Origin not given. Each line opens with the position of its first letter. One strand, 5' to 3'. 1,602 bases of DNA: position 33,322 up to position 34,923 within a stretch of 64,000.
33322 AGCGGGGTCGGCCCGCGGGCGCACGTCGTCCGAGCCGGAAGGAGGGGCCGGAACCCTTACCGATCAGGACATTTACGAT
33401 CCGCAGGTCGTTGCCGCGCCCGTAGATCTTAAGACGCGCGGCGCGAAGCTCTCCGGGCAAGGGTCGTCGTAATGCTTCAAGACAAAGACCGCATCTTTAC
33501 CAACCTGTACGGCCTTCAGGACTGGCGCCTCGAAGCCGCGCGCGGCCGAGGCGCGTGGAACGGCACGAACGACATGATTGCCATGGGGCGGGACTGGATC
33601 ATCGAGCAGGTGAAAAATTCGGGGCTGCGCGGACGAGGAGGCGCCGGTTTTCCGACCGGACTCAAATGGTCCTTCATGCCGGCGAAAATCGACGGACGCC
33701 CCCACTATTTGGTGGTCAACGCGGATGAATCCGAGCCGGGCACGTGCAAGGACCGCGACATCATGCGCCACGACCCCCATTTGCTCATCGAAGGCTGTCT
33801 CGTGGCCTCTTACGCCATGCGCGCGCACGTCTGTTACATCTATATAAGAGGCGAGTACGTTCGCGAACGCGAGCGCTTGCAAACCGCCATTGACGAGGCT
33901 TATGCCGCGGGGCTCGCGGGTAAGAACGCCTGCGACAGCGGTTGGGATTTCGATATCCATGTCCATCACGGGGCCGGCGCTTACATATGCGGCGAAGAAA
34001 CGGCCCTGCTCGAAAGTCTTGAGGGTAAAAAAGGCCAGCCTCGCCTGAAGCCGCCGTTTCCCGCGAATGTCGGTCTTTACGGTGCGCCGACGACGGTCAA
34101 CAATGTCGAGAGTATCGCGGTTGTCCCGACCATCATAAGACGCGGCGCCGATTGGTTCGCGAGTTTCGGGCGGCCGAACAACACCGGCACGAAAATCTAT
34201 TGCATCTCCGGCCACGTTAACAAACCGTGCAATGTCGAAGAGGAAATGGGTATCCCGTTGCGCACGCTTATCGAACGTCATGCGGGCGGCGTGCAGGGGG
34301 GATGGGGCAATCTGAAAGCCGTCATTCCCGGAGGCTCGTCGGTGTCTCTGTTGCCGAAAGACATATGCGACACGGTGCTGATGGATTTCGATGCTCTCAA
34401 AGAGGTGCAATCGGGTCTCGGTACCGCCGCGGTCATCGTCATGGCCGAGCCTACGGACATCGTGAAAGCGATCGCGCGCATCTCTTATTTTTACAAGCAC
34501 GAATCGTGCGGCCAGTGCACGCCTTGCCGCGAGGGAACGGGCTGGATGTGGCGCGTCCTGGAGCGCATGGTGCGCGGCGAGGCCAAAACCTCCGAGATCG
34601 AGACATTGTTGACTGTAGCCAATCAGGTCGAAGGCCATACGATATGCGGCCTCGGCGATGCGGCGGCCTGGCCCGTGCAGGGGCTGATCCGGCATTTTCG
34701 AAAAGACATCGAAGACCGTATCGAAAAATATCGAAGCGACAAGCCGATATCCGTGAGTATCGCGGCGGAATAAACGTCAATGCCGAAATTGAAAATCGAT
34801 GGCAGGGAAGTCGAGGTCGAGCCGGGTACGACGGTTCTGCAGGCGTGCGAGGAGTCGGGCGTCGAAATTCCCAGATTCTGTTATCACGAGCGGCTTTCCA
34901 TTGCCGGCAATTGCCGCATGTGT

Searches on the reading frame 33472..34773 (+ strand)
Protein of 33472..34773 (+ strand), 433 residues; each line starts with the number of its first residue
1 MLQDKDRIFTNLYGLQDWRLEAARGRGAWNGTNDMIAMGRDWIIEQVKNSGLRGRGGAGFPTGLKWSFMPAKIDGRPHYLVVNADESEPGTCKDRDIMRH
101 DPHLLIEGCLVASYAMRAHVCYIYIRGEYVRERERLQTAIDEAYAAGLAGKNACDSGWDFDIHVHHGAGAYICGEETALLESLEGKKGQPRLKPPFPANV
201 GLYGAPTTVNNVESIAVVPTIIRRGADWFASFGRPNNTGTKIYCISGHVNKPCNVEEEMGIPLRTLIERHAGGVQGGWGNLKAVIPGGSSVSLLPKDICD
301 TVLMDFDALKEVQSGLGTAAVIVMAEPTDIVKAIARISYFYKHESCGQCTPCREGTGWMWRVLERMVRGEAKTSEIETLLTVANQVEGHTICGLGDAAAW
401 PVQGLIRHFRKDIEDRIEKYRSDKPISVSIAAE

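Call 26: find_encoding_contigs(protein=window:33472-34773:+, flank=10000, max_places=10)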
Protein window:33472-34773:+ (433 aa): no gene with exactly this product is on record in the collection.
